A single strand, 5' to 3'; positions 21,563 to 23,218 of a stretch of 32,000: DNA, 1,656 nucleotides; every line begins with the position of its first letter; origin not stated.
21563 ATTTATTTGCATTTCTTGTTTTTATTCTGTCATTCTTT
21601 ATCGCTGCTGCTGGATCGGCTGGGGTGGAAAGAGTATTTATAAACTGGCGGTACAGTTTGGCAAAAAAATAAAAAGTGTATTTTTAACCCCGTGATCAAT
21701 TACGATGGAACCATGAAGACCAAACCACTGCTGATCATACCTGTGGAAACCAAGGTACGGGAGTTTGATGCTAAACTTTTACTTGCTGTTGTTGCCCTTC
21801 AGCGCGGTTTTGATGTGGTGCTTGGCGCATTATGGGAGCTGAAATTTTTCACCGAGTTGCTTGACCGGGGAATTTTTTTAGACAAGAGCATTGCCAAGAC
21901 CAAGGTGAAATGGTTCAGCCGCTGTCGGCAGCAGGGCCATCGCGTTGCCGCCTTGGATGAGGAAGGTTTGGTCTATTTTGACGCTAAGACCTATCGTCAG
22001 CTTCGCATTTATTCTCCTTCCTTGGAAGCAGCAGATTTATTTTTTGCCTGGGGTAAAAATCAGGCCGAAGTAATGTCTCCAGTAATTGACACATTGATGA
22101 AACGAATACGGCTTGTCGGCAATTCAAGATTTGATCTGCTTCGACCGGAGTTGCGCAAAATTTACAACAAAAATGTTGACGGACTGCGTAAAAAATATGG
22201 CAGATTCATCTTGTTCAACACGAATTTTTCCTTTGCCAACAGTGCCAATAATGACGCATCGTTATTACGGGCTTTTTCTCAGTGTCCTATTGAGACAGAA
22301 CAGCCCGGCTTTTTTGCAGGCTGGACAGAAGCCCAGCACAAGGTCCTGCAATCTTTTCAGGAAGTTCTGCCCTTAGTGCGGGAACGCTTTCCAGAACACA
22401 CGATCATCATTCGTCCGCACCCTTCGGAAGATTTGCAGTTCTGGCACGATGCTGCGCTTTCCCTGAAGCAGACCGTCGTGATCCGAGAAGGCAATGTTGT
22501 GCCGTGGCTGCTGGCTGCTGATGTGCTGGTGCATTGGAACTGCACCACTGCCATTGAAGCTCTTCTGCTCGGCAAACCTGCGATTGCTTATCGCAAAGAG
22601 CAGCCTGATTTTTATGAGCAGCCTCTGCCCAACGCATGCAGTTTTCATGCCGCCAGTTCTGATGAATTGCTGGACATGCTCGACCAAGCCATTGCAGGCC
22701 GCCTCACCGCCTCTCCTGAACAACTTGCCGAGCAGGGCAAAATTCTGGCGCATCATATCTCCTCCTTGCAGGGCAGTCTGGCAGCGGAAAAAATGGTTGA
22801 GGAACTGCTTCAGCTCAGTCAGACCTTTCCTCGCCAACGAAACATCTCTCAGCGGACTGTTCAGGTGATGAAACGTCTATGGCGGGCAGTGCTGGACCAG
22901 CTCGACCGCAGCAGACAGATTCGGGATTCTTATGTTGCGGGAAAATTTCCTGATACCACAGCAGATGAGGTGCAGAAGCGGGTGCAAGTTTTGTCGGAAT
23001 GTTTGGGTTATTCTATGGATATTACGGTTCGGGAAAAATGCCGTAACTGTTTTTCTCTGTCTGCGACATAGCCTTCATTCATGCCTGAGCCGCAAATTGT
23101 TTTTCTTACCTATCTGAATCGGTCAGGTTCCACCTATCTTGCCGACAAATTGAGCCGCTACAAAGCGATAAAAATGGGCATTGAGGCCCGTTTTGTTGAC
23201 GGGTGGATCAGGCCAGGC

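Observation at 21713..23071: Uncharacterised protein carrying both bacterial sialyltransferase signature motifs: candidate novel nonulosonic-acid transferase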

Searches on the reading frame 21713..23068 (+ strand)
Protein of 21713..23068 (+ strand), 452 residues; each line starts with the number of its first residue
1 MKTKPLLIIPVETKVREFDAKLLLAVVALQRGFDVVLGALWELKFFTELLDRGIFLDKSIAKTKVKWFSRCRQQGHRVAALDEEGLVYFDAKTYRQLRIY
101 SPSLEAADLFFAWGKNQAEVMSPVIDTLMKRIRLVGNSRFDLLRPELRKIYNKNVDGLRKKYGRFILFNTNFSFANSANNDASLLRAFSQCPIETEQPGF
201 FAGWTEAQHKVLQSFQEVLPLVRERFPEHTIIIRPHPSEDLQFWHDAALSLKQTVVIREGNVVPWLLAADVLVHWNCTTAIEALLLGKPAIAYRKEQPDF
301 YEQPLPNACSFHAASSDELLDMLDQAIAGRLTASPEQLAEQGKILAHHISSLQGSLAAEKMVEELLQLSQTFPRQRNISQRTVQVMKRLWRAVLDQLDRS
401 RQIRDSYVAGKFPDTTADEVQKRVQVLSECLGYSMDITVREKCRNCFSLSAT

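Call 3: search_protein_families(library=pfam, proteins=[window:21713-23068:+], max_evalue=10)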
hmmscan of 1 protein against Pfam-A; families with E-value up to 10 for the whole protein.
window:21713-23068:+ (452 aa): 1 family
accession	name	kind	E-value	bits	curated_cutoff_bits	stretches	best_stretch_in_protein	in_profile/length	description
PF05159.20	Capsule_synth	-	0.024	14.6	20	1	213-293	171-261/310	Capsule polysaccharide biosynthesis protein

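Call 4: search_protein_families(library=ncbifam, proteins=[window:21713-23068:+], max_evalue=10)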
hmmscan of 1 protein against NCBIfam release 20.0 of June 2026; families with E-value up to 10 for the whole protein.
window:21713-23068:+ (452 aa): 2 families
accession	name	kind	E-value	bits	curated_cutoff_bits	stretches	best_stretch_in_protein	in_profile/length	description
TIGR04396.2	surf_polysacc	subfamily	3.1e-110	369.3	125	1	7-426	1-425/427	surface carbohydrate biosynthesis protein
NF046086.1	BFO_1060_trans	domain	1.5e-29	103.2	200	1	8-354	3-350/365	BFO_1060 family glycosyltransferase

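Call 9: find_homologous_proteins(query=window:21713-23068:+)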
Query window:21713-23068:+ (452 aa): 1094 proteins with E <= 0.001 among 8000 candidates; the best 120 are listed.
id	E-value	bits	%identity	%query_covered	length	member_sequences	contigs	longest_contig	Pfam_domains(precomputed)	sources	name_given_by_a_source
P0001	0.0e+0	1020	100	100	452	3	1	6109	-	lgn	-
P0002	2.4e-261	885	87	100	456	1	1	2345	-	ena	-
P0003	1.4e-246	837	82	100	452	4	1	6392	-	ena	-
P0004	2.1e-242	823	82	100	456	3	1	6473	-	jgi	jgi:surface carbohydrate biosynthesis protein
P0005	1.0e-241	821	80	100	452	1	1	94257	-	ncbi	-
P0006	3.7e-236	802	77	100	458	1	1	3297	-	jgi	jgi:surface carbohydrate biosynthesis protein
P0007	6.2e-228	775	76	100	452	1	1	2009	-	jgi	jgi:surface carbohydrate biosynthesis protein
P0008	5.7e-217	739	71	100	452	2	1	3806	-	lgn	-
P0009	1.0e-204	699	67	100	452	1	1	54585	-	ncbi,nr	ncbi:MAG: hypothetical protein D3911_00685 [Candidatus Electrothrix sp. AW3_4]|nr:hypothetical prote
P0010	1.2e-204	698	68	99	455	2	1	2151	-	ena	-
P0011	1.4e-202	692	66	100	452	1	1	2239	-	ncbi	-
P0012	1.4e-201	688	66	100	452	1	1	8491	-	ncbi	-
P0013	3.9e-201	687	66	100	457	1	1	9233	-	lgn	-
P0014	2.7e-199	681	66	100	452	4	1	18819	-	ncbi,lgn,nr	ncbi:MAG: hypothetical protein D3915_13100 [Candidatus Electrothrix sp. AU1_5]|nr:hypothetical prote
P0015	1.4e-188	645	63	100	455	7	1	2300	-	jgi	jgi:surface carbohydrate biosynthesis protein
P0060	1.7e-78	283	36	98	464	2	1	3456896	-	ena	-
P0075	2.2e-76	276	36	100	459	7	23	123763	-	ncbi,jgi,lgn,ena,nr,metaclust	ncbi:MAG: hypothetical protein HOK21_15830 [Rhodospirillaceae bacterium]|jgi:surface carbohydrate bi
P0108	5.7e-73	265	36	98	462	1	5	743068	-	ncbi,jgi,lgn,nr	ncbi:MAG: hypothetical protein RO469_02670 [Thermincola sp.]|jgi:surface carbohydrate biosynthesis p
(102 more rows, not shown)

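Call 10: search_solved_structures(query=window:21713-23068:+, max_evalue=10, show_alignments=2)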
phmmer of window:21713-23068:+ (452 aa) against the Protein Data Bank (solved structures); distinct sequences matched with E-value up to 10: 0.

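Call 17: find_related_loci(query=A1, collection=genome_contigs, flank=10000)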
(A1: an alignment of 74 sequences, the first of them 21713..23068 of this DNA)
Query A1 (452 aa) in genome_contigs; peptide patterns used: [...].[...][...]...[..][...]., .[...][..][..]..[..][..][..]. (x = any residue, [..] = any of these).
599 stretches matched a pattern (row limit reached: there are more); 590 encode a relative of the query (tblastn E <= 1e-3); the best 80 are kept; 80 distinct loci.
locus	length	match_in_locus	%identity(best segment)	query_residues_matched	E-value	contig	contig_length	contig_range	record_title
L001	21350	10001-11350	80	1-450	0e+0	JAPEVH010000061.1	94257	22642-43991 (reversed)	MAG: Candidatus Electronema sp. isolate KV k127_14086138, whole genome shotgun sequence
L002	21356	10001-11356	71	1-452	0e+0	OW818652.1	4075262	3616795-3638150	Candidatus Electrothrix laxa isolate HOU-scMAG genome assembly, chromosome: 1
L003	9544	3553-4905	62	1-451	0e+0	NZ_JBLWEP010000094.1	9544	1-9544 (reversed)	Candidatus Electronema sp. TJ TJ__9169, whole genome shotgun sequence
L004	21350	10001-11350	59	1-450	0e+0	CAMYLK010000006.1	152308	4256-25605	MAG: uncultured Desulfobulbaceae bacterium isolate FCS_M_Desulfobacterota_12 genome assembly, contig: NODE_10_length_152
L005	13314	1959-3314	66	1-452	0e+0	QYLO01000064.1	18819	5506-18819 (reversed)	MAG: Candidatus Electrothrix gigas isolate AU1_5 NODE_64_length_18819_cov_44.8568, whole genome shotgun sequence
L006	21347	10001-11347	41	1-451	3e-105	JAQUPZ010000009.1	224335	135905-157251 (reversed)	MAG: Kiritimatiellae bacterium isolate STD1_38 NODE_98_length_224335_cov_7.064222_Sandtown_D1, whole genome shotgun sequ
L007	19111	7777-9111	40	3-447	2e-102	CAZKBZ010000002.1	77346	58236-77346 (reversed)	MAG TPA_asm: uncultured Desulfobulbus sp. isolate SRP338002_co1_119 genome assembly, contig: NODE_309_length_77346_cov_2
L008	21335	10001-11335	38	4-449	1e-93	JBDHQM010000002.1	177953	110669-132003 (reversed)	MAG: Kiritimatiellia bacterium isolate AS-MESO-3CA.351 NODE_272_length_177953_cov_5.974685, whole genome shotgun sequenc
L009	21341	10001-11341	39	4-449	2e-93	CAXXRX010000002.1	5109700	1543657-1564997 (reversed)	MAG: Desulfocapsaceae bacterium isolate 1aa78899-e997-4579-a1ce-6e823d9c38b0 genome assembly, contig: contig_2, whole ge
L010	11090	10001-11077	42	7-365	6e-91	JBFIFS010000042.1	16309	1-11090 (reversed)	MAG: Kiritimatiellia bacterium isolate Mix_sand11.2021.09.G.36 k141_571050_length_16309_cov_12.0000, whole genome shotgu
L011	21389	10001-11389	37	7-449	2e-90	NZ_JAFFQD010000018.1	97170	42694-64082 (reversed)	Desulfogranum marinum strain DSM 2058 NODE_18_length_97170_cov_25.6288, whole genome shotgun sequence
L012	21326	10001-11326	36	7-449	6e-89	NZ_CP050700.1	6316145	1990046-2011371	Desulfopila sp. IMCC35008 chromosome, complete genome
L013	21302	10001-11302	37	7-432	7e-88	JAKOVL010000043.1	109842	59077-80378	MAG: Bacillota bacterium isolate JPNG_maxbin.054 k201_444378, whole genome shotgun sequence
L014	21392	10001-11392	38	1-451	2e-87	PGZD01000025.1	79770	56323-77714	MAG: Gammaproteobacteria bacterium HGW-Gammaproteobacteria-3 bjp_ig2158_scaffold_360, whole genome shotgun sequence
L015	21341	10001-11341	39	7-449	5e-87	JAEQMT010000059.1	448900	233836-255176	MAG: Desulfofustis sp. PB-SRB1 isolate PB-SRB1-LS01-2011a unitig_69_otuB, whole genome shotgun sequence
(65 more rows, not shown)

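Call 21: predict_structure(alignment_id=A1)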
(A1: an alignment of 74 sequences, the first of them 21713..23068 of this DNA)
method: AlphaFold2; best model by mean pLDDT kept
length: 452 residues; sequences in the alignment: 74
mean_pLDDT: 94.1   pTM: 0.92
mean pLDDT of the five models: 94.1, 94.1, 93.8, 93.7, 93.3
residues with pLDDT >= 90: 387; 70-90: 63; 50-70: 1; < 50: 1
segments of 3 or more residues with pLDDT < 50: none
pLDDT, mean of each block of 10 residues (from residue 1): 87 94 98 97 93 96 95 97 91 93 97 97 94 97 95 97 98 89 80 86 93 98 98 94 95 95 97 96 97 91 91 98 98 96 96 97 98 92 93 87 82 95 96 96 96 93
secondary structure, 60 per line:
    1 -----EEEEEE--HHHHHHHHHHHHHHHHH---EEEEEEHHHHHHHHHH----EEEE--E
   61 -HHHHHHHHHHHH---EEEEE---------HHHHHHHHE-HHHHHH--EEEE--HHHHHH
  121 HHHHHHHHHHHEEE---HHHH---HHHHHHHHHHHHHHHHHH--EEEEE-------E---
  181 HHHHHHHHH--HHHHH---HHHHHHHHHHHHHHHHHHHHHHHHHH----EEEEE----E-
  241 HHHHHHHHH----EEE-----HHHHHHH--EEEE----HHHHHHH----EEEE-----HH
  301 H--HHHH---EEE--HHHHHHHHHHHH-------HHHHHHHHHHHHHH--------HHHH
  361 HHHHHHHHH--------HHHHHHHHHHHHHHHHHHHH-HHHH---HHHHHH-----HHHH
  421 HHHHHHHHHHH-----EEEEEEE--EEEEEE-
elements in order: E6-11 H14-30 E34-39 H40-49 E54-57 H62-73 E77-81 H91-98 H101-106 E109-112 H115-131 E132-134 H138-141 H145-162 E165-169 H181-189 H192-196 H200-225 E230-234 H241-249 E254-256 H262-268 E271-274 H279-285 E290-293 H304-307 E311-313 H316-327 H335-348 H357-369 H378-397 H399-402 H406-411 H417-431 E437-443 E446-451

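Call 24: fold_search(model_id=the predicted structure, library=pdb)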
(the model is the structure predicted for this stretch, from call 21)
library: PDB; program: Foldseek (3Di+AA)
matches with E <= 10: 1503; with E <= 0.001: 216
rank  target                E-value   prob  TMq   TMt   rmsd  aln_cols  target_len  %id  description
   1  1f6d_A                2.0e-09  1.00  0.50  0.59   6.3       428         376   13  THE STRUCTURE OF UDP-N-ACETYLGLUCOSAMINE 2-EPIMERASE FROM E. COLI. (released 2000-12-13)
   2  3dzc_A                2.4e-09  1.00  0.47  0.55   7.2       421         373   14  2.35 Angstrom resolution structure of WecB (VC0917), a UDP-N-acetylglucosamine 2-epimerase from Vibrio cholerae. (released 2008-08-12)
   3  7vz6_H                2.9e-09  1.00  0.49  0.58   7.1       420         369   16  The crystal structure of Non-hydrolyzing UDPGlcNAc 2-epimerase in complex with UDP-glucose (released 2022-11-16)
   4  7vz6_E                3.4e-09  1.00  0.50  0.59   6.7       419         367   16  The crystal structure of Non-hydrolyzing UDPGlcNAc 2-epimerase in complex with UDP-glucose (released 2022-11-16)
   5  1v4v_A                4.2e-09  1.00  0.45  0.53   8.3       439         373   13  Crystal Structure Of UDP-N-Acetylglucosamine 2-Epimerase From Thermus Thermophilus HB8 (released 2003-12-02)
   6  7vz6_D                4.4e-09  1.00  0.47  0.56   7.2       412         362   16  The crystal structure of Non-hydrolyzing UDPGlcNAc 2-epimerase in complex with UDP-glucose (released 2022-11-16)
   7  7vz6_F                4.9e-09  1.00  0.49  0.58   6.4       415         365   14  The crystal structure of Non-hydrolyzing UDPGlcNAc 2-epimerase in complex with UDP-glucose (released 2022-11-16)
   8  7vz6_B                5.8e-09  1.00  0.47  0.57   7.0       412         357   15  The crystal structure of Non-hydrolyzing UDPGlcNAc 2-epimerase in complex with UDP-glucose (released 2022-11-16)
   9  7vz6_C                6.8e-09  1.00  0.47  0.58   6.7       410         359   15  The crystal structure of Non-hydrolyzing UDPGlcNAc 2-epimerase in complex with UDP-glucose (released 2022-11-16)
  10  7vza_B                1.1e-08  1.00  0.48  0.58   6.8       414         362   15  The crystal structure of Non-hydrolyzing UDPGlcNAc 2-epimerase in complex with UDP (released 2022-11-16)
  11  1f6d_D                1.2e-08  1.00  0.50  0.58   6.9       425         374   12  THE STRUCTURE OF UDP-N-ACETYLGLUCOSAMINE 2-EPIMERASE FROM E. COLI. (released 2000-12-13)
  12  8sxw_C                1.2e-08  1.00  0.47  0.56   7.3       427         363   15  X-ray crystal structure of UDP- 2,3-diacetamido-2,3-dideoxy-glucuronic acid-2-epimerase from Thermus thermophilus stra (released 2023-09-13)
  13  1f6d_C                1.3e-08  1.00  0.47  0.55   7.0       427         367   14  THE STRUCTURE OF UDP-N-ACETYLGLUCOSAMINE 2-EPIMERASE FROM E. COLI. (released 2000-12-13)
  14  8ahe_A                1.5e-08  1.00  0.46  0.55   7.6       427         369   13  PAC-FragmentDEL: Photoactivated covalent capture of DNA encoded fragments for hit discovery (released 2022-09-14)
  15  7vza_E                1.7e-08  1.00  0.48  0.58   6.7       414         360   15  The crystal structure of Non-hydrolyzing UDPGlcNAc 2-epimerase in complex with UDP (released 2022-11-16)
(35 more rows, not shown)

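Call 26: search_protein_families(library=pfam, alignment_id=A1, max_evalue=1)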
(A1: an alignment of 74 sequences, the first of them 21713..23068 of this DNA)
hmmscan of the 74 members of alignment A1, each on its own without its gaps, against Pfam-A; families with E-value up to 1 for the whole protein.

A. member 1, window:21713-23068:+ (452 aa): 1 family
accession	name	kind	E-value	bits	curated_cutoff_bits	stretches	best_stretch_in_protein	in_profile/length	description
PF05159.20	Capsule_synth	-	0.024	14.6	20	1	213-293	171-261/310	Capsule polysaccharide biosynthesis protein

B. families by the number of members that match (of 74 scanned): 38 families (the first 25 are shown)
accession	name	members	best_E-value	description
PF04007.18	DUF354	15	3.1e-05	Protein of unknown function (DUF354)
PF02684.21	LpxB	10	0.0033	Lipid-A-disaccharide synthetase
PF05159.20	Capsule_synth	6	0.0091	Capsule polysaccharide biosynthesis protein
PF02350.25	Epimerase_2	5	0.0003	UDP-N-acetylglucosamine 2-epimerase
PF13692.12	Glyco_trans_1_4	3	0.002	Glycosyl transferases group 1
PF04464.20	Glyphos_transf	3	0.0021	CDP-Glycerol:Poly(glycerophosphate) glycerophosphotransferase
PF00534.26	Glycos_transf_1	3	0.081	Glycosyl transferases group 1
PF05016.21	ParE_toxin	2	0.016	ParE toxin of type II toxin-antitoxin system, parDE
PF20471.4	DUF6716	2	0.059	Putative glycosyltransferase (DUF6716)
PF07799.17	DUF1643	1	0.013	Protein of unknown function (DUF1643)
PF24216.1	DUF7435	1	0.014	Domain of unknown function (DUF7435)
PF05721.19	PhyH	1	0.023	Phytanoyl-CoA dioxygenase (PhyH)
PF11348.13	DUF3150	1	0.025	Protein of unknown function (DUF3150)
PF24815.1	HMG_WDHD1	1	0.027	WDHD1 HMG box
PF14499.12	DUF4437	1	0.031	Domain of unknown function (DUF4437)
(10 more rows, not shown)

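Call 27: search_solved_structures(query=A1, max_evalue=10, show_alignments=3)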
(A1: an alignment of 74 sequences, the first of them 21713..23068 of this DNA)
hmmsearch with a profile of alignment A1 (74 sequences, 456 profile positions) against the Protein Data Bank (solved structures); distinct sequences matched with E-value up to 10: 9.
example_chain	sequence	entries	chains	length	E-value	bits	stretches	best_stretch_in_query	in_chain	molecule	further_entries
2x8y_A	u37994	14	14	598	0.38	12.6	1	148-211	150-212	ANGIOTENSIN CONVERTING ENZYME | ANGIOTENSIN-CONVERTING ENZYME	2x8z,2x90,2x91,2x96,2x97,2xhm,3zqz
9qa0_A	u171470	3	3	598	0.38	12.6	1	148-211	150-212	Angiotensin-converting enzyme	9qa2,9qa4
2x92_A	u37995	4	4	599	0.38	12.6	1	148-211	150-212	ANGIOTENSIN CONVERTING ENZYME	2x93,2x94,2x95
9qa3_A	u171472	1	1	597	0.39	12.6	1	148-211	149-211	Angiotensin-converting enzyme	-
5a2r_A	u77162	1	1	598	0.39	12.6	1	148-211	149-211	ANGIOTENSIN-CONVERTING ENZYME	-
9qa1_A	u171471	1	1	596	0.4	12.5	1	148-211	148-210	Angiotensin-converting enzyme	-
1j36_A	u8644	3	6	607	0.61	11.9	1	148-211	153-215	angiotensin converting enzyme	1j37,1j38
8qt5_A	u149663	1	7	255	0.66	11.8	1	311-393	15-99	14-3-3-like protein G-BOX factor 14 lambda,Protein BRASSINAZOLE-RESISTANT 1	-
6nen_A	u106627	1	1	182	1.1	11.1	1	193-241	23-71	Copper resistance protein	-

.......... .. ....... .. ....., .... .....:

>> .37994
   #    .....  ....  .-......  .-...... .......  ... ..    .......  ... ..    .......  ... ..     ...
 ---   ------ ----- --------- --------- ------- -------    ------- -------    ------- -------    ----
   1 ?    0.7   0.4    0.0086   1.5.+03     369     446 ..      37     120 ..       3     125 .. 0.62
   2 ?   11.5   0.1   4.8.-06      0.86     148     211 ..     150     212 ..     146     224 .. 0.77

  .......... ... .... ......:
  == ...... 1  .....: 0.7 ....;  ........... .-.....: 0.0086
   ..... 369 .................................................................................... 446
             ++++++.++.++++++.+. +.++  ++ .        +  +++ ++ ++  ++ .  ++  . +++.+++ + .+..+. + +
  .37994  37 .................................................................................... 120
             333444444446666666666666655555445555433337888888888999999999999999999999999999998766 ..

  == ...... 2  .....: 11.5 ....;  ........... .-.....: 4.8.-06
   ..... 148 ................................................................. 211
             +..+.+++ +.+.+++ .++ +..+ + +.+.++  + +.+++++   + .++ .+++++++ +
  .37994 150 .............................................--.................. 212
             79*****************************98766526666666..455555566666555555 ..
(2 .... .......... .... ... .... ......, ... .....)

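Call 28: find_encoding_contigs(protein=P0060, flank=10000, max_places=2)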
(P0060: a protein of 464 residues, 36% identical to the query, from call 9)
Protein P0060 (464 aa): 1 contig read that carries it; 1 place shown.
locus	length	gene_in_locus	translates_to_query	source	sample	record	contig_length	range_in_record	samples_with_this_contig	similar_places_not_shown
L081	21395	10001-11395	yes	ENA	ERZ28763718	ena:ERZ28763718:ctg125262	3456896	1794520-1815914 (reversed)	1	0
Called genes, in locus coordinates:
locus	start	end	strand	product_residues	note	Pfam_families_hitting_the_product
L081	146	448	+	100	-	-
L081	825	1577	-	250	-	-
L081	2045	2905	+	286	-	PF00296:Bac_luciferase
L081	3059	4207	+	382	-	PF00108:Thiolase_N, PF02803:Thiolase_C, PF22691:Thiolase_C_1 (faint)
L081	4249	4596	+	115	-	-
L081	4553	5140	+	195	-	PF00581:Rhodanese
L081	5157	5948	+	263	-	PF00753:Lactamase_B, PF16123:HAGH_C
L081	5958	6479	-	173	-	-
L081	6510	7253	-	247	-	PF07690:MFS_1, PF00083:Sugar_tr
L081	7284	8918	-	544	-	PF00501:AMP-binding, PF13193:AMP-binding_C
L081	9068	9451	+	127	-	PF08883:DOPA_dioxygen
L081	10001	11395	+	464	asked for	-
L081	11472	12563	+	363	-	PF04577:Glyco_transf_61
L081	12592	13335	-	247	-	PF05050:Methyltransf_21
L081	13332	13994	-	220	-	-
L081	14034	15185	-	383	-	PF02350:Epimerase_2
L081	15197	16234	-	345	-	PF03102:NeuB, PF08666:SAF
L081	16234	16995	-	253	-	PF02348:CTP_transf_3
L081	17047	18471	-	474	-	-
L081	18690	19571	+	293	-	PF03102:NeuB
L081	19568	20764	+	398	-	PF02348:CTP_transf_3, PF00702:Hydrolase (faint), PF08282:Hydrolase_3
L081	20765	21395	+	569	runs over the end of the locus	PF00664:ABC_membrane, PF02463:SMC_N (weak), PF00005:ABC_tran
